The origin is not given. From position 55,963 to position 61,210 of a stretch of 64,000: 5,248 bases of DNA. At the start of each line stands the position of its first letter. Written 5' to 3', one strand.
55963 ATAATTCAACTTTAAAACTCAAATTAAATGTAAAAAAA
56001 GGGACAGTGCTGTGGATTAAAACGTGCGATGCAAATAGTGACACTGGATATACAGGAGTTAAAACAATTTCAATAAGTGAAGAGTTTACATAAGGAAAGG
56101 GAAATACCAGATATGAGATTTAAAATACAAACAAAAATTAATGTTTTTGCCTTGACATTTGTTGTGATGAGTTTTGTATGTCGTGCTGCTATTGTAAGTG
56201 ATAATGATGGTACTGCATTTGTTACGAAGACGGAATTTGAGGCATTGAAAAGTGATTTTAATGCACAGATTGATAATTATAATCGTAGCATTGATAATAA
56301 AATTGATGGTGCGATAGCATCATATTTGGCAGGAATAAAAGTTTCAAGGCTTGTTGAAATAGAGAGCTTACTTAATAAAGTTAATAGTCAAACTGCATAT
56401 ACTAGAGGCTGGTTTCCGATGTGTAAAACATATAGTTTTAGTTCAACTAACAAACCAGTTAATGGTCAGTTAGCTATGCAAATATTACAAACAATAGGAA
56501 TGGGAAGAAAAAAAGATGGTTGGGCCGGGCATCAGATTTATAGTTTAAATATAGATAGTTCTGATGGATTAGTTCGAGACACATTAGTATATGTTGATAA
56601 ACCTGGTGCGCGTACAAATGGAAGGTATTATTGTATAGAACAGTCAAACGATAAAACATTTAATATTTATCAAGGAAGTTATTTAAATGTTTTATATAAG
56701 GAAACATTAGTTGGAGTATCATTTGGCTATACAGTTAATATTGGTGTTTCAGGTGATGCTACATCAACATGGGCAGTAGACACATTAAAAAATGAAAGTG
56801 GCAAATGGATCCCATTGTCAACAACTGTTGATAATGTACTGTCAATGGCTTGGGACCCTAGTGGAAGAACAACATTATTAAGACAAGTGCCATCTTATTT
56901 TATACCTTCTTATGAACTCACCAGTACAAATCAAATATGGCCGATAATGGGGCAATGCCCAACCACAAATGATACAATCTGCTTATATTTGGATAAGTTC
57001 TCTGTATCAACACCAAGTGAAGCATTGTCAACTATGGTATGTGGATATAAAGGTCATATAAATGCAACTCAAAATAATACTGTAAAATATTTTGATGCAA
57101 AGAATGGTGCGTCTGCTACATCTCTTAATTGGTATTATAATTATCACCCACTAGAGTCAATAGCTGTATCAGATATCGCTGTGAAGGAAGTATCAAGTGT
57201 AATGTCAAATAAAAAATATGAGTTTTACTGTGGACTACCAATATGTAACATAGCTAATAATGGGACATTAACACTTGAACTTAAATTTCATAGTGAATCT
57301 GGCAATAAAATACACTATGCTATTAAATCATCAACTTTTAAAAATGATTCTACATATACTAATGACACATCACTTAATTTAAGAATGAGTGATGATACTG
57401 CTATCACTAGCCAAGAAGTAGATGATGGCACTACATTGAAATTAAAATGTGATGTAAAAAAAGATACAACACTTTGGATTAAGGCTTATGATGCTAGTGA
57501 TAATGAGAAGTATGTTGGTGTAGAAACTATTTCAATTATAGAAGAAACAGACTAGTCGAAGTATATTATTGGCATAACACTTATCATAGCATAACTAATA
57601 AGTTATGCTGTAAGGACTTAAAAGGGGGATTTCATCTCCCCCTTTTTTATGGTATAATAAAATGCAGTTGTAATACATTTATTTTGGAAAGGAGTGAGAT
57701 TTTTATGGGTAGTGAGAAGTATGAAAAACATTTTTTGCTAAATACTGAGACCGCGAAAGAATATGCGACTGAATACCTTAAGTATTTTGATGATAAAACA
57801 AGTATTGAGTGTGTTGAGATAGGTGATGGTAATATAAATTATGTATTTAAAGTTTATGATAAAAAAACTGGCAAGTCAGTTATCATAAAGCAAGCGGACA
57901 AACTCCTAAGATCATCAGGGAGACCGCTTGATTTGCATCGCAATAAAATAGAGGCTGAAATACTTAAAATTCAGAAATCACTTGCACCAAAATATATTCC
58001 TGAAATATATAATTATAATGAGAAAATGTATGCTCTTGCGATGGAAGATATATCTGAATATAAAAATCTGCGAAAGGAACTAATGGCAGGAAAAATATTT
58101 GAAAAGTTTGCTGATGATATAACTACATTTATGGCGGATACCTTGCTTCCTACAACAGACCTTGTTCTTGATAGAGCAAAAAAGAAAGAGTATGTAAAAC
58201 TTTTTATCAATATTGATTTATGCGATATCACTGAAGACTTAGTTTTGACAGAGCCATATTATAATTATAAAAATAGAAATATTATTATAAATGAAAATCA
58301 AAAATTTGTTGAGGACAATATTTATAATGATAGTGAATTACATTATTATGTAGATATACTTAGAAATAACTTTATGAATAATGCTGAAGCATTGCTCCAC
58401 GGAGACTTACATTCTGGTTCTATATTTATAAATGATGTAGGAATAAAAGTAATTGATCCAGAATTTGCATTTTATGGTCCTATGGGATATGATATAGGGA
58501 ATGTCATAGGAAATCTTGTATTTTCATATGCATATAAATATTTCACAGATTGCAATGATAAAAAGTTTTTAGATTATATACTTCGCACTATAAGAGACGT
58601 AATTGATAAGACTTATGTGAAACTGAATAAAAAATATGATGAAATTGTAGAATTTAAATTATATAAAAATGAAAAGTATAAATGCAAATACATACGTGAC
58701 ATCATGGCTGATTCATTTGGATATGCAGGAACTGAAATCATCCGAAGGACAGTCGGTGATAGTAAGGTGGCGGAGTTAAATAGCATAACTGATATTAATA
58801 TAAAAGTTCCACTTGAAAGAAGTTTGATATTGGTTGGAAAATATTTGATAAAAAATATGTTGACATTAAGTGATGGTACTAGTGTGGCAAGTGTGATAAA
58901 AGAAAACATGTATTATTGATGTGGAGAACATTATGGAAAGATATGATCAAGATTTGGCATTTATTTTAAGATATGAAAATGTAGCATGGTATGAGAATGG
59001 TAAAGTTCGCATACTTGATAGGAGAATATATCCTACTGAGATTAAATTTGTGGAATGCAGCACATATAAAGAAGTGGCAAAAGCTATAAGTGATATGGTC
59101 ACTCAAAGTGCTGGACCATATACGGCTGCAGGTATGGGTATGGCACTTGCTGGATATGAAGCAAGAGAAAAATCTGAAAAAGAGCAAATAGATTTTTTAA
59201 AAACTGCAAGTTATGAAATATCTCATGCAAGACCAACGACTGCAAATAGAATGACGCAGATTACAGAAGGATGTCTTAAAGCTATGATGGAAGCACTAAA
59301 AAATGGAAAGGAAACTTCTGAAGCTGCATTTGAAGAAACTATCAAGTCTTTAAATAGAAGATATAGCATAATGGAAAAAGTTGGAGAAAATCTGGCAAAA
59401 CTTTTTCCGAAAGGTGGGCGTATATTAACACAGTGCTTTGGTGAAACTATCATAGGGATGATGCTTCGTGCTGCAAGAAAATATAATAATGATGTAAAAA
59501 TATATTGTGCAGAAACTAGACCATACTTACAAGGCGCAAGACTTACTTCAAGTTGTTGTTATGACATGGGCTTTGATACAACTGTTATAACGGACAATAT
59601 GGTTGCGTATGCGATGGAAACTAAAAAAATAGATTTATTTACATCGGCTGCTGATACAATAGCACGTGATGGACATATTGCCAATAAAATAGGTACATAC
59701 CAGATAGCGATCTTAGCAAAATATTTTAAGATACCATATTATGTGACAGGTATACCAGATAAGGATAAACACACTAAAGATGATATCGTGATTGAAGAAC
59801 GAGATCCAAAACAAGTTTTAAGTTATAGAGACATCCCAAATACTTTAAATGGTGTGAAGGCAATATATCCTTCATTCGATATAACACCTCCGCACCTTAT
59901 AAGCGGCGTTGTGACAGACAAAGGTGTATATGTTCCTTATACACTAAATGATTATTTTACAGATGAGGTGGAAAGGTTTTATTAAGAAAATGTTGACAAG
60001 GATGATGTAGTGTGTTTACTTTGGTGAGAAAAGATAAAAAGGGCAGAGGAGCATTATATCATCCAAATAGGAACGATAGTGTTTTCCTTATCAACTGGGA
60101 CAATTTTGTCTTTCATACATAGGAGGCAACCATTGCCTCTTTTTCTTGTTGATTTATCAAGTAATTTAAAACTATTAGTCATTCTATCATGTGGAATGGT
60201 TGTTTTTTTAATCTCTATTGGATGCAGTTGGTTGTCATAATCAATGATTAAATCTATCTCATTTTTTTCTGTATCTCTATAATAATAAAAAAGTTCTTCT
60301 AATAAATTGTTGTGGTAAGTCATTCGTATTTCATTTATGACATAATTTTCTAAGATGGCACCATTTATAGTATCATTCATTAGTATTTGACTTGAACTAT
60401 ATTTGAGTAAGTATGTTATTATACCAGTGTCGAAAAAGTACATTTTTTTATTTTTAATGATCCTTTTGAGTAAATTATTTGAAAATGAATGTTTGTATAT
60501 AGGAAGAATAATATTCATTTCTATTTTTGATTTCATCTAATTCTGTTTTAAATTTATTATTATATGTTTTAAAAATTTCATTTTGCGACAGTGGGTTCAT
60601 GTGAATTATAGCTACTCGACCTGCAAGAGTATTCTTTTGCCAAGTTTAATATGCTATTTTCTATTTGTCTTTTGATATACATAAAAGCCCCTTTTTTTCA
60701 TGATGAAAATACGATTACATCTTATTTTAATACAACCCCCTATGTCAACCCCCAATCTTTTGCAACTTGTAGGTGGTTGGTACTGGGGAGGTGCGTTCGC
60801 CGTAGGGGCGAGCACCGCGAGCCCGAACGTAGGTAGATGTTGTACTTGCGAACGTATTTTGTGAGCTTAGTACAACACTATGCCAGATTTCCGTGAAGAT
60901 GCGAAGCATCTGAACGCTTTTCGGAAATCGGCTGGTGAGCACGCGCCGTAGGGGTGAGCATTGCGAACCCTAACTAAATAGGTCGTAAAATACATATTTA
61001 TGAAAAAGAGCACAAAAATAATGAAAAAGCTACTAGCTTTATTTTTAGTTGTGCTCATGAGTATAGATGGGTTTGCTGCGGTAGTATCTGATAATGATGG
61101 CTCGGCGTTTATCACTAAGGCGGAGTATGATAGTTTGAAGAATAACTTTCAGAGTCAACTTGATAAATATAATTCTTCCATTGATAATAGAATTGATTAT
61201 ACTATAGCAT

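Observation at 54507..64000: Two tandem pairs of secreted paralogues sharing a near-identical 5' cassette and mature N-terminus but with divergent bodies: candidate variable surface-protein system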

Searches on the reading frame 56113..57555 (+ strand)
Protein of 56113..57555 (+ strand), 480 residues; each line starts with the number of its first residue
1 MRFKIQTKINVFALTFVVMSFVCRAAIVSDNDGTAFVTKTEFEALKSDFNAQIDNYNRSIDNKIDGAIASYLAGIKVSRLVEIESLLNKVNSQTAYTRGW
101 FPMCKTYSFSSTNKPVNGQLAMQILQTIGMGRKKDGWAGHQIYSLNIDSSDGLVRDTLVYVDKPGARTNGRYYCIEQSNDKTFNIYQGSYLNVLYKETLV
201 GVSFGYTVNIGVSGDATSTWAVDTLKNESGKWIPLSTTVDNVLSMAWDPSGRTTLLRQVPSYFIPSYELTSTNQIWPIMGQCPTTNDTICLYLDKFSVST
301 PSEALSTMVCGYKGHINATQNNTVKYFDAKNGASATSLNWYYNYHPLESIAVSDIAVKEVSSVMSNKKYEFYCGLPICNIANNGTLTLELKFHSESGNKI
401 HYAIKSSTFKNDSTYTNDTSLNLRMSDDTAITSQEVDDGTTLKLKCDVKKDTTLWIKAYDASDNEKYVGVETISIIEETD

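Call 7: search_protein_families(library=pfam, proteins=[window:56113-57555:+], max_evalue=1)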
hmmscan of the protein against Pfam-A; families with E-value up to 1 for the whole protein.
window:56113-57555:+ (480 aa): 1 family
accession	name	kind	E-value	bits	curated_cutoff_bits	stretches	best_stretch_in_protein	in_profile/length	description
PF19127.6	Choline_bind_3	-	0.084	13.3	27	1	313-336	22-44/47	Choline-binding repeat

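Call 73: search_protein_families(library=ncbifam, proteins=[window:56113-57555:+], max_evalue=1)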
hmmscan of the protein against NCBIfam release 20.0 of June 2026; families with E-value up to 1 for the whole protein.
window:56113-57555:+ (480 aa): 1 family
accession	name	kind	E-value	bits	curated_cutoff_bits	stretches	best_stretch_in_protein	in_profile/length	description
NF047890.1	ColdAdpAtcC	equivalog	0.13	11.7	370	1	94-144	97-147/297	cold adaptation protein AtcC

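Call 74: search_protein_families(library=phrogs, proteins=[window:56113-57555:+], max_evalue=1)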
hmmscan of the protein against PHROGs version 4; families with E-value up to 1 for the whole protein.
window:56113-57555:+ (480 aa): 2 families
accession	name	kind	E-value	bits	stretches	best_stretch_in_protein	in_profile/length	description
phrog_8485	-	unknown function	0.088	13.7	1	406-464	3-62/125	-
phrog_15530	-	unknown function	0.12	13.4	1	28-55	13-40/67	-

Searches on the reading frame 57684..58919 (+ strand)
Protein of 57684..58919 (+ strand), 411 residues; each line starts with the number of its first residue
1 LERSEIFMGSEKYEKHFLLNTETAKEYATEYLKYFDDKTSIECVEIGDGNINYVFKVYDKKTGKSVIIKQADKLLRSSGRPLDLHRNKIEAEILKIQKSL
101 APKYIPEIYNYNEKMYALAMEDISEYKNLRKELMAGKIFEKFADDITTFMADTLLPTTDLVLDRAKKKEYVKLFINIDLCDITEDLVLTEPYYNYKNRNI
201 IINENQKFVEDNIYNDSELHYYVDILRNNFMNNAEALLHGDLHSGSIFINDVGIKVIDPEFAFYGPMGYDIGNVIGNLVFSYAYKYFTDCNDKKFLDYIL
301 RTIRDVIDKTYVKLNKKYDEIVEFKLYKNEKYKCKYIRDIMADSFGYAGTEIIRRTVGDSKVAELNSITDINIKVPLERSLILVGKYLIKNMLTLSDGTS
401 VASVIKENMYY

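Call 45: search_protein_families(library=pfam, proteins=[window:57684-58919:+], max_evalue=0.01)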
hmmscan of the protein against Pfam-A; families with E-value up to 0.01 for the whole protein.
window:57684-58919:+ (411 aa): 3 families
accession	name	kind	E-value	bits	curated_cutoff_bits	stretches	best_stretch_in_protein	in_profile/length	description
PF01636.29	APH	-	1.1e-06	29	23.2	1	234-275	167-210/239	Phosphotransferase enzyme family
PF04655.20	APH_6_hur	-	0.00027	20.8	27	1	225-277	147-201/252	Aminoglycoside/hydroxyurea antibiotic resistance kinase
PF00069.31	Pkinase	-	0.0026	17.6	31.7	1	45-139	6-95/263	Protein kinase domain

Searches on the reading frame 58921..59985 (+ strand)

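Call 45: search_protein_families(library=pfam, proteins=[window:58921-59985:+], max_evalue=0.01)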
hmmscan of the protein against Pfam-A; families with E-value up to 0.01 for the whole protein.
window:58921-59985:+ (354 aa): 1 family
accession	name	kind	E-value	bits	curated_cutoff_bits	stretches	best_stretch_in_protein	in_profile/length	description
PF01008.23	IF-2B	-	1.5e-50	172.4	22.4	1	80-338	22-279/280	Initiation factor 2 subunit family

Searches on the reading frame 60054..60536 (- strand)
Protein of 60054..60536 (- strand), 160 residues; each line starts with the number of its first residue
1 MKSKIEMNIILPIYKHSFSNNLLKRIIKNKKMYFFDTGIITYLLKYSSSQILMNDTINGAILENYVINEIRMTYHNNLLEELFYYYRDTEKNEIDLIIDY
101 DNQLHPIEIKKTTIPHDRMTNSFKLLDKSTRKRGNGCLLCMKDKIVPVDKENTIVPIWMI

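Call 45: search_protein_families(library=pfam, proteins=[window:60054-60536:-], max_evalue=0.01)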
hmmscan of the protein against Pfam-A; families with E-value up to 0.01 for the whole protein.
window:60054-60536:- (160 aa): 1 family
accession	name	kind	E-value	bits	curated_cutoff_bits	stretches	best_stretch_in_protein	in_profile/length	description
PF13635.12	DUF4143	-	1.4e-27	96.8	28.1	1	17-111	65-159/160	Domain of unknown function (DUF4143)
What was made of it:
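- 60054..60536 (-): DUF4143 fragment, the C-terminal part of an AAA_14/DUF4143 ATPase. It is transcribed divergently, upstream of pair B. This neighbour recurs at family loci elsewhere. Pfam E 1.4e-27 (call 45).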

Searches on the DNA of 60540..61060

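Call 11: search_rna_families(source=window, start=60540, end=61060, threshold=evalue, max_evalue=10)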
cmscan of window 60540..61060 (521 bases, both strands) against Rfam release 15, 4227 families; matches with E-value up to 10: 5.
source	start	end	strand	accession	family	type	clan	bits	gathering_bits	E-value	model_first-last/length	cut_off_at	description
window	60986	61047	-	RF00161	nos_TCE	Cis-reg;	-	18.7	60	0.57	1-64/64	no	Nanos 3' UTR translation control element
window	61017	61060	+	RF02416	TCV_H4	Cis-reg;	-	18.4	50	1.4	1-51/51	no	Turnip crinkle virus 3'UTR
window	60692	60731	-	RF03055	RAGATH-30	Gene; sRNA;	-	13.2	59.5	9.4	1-59/59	no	RAGATH-30 RNA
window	60744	60766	-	RF01346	CRISPR-DR36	Gene; CRISPR;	-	13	38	4.1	1-36/36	no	CRISPR RNA direct repeat element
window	60773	60809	+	RF01296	snoU85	Gene; snRNA; snoRNA; HACA-box;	CL00082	9.8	41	2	87-124/329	no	Small nucleolar RNA U85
